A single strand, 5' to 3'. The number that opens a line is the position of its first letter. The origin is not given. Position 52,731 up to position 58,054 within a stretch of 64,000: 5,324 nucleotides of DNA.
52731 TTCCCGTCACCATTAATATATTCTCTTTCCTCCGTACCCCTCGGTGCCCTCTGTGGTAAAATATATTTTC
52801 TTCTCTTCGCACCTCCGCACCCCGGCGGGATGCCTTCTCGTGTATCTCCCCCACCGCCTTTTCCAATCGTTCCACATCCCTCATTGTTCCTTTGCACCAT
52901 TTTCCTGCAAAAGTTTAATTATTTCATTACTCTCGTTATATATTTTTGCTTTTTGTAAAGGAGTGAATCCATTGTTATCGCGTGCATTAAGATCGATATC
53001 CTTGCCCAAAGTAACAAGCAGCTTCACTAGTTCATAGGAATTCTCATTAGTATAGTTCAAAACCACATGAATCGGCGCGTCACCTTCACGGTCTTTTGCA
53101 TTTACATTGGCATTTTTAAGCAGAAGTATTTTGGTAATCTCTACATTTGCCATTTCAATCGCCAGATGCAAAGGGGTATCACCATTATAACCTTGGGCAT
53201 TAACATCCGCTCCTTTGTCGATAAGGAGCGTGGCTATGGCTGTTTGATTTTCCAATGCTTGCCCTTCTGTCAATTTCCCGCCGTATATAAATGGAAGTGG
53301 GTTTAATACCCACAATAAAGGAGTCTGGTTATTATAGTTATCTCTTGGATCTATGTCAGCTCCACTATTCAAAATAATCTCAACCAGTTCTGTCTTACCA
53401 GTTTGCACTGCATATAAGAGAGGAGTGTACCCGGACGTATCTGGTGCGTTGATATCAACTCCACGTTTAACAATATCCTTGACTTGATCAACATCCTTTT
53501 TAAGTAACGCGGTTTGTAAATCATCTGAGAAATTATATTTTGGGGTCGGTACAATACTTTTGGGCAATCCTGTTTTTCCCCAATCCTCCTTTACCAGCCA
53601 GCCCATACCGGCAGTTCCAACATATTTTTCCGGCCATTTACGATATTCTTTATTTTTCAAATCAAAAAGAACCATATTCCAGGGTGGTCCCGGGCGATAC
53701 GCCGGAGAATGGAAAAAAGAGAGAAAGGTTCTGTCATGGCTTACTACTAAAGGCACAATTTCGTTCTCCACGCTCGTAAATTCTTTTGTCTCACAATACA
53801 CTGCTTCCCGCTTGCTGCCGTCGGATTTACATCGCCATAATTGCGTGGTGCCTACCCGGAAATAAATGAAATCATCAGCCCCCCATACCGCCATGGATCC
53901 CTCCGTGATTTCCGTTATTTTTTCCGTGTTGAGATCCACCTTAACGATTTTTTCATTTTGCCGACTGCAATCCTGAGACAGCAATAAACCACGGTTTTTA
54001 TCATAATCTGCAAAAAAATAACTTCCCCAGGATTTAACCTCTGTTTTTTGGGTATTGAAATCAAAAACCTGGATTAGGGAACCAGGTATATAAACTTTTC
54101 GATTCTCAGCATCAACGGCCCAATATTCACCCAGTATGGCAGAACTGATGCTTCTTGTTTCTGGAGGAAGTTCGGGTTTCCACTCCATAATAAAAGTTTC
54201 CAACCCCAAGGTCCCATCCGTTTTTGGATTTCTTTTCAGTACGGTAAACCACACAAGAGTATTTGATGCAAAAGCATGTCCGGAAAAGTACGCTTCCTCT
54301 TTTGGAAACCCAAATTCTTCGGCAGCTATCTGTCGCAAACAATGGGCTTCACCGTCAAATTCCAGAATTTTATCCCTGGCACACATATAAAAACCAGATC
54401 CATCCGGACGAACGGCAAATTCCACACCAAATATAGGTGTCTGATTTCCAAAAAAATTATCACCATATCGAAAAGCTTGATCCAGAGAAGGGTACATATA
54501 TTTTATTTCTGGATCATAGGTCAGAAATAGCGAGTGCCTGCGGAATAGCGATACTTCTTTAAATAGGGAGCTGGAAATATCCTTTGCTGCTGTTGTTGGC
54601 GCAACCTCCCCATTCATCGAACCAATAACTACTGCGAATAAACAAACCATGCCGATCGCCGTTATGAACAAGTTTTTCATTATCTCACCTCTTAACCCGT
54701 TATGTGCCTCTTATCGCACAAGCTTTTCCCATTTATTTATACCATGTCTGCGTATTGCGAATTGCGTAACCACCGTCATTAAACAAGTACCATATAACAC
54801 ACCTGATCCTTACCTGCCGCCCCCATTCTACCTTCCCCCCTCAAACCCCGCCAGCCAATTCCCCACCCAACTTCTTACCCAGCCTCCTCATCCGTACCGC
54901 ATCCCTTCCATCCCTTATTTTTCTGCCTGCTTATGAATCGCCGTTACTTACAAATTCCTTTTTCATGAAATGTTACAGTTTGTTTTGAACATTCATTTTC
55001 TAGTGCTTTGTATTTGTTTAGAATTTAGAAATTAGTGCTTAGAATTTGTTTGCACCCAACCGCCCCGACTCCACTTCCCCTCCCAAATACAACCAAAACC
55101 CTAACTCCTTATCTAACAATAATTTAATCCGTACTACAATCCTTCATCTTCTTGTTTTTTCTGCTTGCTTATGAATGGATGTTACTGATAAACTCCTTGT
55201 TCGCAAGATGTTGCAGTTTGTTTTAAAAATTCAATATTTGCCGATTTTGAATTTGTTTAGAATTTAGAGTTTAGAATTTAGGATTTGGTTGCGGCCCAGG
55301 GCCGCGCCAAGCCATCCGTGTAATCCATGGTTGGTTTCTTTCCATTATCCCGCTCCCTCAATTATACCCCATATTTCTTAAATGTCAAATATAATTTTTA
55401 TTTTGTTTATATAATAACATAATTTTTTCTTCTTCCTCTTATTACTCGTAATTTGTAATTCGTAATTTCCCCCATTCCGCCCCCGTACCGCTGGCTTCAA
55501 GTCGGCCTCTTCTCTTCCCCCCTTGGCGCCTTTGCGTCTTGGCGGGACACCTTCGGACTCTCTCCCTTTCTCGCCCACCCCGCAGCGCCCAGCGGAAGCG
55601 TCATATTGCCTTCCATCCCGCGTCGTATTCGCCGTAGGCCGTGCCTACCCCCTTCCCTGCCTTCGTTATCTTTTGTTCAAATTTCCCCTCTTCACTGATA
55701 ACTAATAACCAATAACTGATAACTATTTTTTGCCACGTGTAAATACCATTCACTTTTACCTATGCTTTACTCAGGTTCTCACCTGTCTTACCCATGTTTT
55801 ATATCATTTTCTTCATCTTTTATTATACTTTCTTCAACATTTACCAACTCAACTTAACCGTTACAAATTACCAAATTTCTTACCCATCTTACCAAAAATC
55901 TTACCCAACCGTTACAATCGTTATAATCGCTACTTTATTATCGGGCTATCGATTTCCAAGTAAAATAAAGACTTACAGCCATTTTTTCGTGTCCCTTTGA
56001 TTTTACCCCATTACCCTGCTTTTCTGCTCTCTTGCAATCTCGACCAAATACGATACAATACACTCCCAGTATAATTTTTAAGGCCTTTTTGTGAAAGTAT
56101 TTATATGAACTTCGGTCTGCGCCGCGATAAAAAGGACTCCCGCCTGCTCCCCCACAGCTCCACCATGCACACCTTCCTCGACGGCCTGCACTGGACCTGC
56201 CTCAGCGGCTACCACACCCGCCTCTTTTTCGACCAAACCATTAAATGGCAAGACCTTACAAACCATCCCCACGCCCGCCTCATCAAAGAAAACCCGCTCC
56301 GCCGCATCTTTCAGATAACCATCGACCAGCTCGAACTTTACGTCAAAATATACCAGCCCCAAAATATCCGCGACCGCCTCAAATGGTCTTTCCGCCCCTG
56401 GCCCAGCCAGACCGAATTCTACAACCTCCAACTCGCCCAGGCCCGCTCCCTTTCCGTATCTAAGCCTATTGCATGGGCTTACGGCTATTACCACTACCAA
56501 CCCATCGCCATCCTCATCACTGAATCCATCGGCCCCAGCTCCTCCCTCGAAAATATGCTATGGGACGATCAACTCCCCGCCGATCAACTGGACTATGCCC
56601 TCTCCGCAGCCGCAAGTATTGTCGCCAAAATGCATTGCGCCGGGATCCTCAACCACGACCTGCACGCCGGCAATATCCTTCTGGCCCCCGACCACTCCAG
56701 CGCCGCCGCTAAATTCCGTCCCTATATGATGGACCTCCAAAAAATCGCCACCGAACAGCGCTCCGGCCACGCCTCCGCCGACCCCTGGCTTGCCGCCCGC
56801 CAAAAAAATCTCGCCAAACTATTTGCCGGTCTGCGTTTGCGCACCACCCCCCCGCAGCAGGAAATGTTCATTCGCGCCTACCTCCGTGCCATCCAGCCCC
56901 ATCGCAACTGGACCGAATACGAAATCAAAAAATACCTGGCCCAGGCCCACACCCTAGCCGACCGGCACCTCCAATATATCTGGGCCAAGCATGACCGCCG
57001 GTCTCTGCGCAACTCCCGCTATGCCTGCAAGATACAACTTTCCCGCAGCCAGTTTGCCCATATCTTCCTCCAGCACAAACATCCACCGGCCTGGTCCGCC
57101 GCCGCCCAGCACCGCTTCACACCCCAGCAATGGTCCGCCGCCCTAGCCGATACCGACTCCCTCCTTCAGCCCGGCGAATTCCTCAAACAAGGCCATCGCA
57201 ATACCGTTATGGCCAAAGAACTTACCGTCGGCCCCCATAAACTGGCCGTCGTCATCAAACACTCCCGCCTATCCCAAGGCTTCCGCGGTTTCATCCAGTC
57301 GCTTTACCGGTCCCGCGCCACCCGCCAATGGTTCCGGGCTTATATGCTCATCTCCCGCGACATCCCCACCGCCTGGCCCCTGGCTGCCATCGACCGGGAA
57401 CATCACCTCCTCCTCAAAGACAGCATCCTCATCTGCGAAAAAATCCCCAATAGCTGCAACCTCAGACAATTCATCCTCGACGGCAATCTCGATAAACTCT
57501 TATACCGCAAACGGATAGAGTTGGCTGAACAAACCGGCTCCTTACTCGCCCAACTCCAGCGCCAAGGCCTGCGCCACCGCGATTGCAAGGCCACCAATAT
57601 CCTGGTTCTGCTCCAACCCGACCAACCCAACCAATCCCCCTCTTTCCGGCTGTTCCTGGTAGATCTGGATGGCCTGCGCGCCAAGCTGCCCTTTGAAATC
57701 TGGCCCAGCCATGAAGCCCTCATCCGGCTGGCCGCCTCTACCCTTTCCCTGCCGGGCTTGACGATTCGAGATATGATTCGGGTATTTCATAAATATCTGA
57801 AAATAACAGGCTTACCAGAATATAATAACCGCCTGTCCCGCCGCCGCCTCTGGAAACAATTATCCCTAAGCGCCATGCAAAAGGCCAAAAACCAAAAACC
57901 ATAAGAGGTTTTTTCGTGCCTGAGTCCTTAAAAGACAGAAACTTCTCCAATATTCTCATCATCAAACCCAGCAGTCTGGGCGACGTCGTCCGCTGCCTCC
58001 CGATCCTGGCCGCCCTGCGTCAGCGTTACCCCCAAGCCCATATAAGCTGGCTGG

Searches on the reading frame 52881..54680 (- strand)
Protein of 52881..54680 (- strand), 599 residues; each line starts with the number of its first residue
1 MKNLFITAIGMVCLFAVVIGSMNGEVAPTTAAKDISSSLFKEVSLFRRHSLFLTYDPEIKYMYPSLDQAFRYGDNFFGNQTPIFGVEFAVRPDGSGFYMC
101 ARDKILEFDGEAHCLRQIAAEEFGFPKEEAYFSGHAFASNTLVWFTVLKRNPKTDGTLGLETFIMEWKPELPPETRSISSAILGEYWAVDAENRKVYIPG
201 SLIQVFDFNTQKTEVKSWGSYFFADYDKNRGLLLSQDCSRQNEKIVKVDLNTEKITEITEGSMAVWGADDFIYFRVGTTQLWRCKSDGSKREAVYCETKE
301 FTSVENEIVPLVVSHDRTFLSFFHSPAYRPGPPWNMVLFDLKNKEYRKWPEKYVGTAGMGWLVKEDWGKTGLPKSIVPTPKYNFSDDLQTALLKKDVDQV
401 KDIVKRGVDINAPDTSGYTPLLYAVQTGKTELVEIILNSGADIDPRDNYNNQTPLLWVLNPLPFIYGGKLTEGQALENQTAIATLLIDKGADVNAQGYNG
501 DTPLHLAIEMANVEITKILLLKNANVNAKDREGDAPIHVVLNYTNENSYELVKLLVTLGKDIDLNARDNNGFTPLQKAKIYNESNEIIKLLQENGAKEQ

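Call 48: search_protein_families(library=pfam, proteins=[window:52881-54680:-], max_evalue=0.001)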
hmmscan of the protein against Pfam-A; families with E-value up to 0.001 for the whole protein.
window:52881-54680:- (599 aa): 5 families
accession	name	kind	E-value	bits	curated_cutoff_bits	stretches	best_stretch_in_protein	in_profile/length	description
PF00023.36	Ank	-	5.3e-29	99.1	21.1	2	499-531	1-33/33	Ankyrin repeat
PF13637.12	Ank_4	-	1.4e-27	95.5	22.7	2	477-520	7-50/50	Ankyrin repeats (many copies)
PF12796.13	Ank_2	-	1.9e-26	92.8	27.3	3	477-530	39-90/90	Ankyrin repeats (3 copies)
PF13857.12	Ank_5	-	3.6e-21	75.5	27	2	486-538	1-54/56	Ankyrin repeats (many copies)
PF13606.12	Ank_3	-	1.8e-15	55.7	22.3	1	499-528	1-30/30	Ankyrin repeat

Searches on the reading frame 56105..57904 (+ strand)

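Call 48: search_protein_families(library=pfam, proteins=[window:56105-57904:+], max_evalue=0.001)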
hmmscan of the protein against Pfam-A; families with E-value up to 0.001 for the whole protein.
window:56105-57904:+ (599 aa): 2 families
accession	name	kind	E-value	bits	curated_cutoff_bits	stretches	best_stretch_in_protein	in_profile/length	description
PF06293.20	Kdo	-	5.6e-29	101.5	21.3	2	74-259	31-207/207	Lipopolysaccharide kinase (Kdo/WaaP) family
PF00069.31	Pkinase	-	0.00059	19.8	31.7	0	468-502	98-132/263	Protein kinase domain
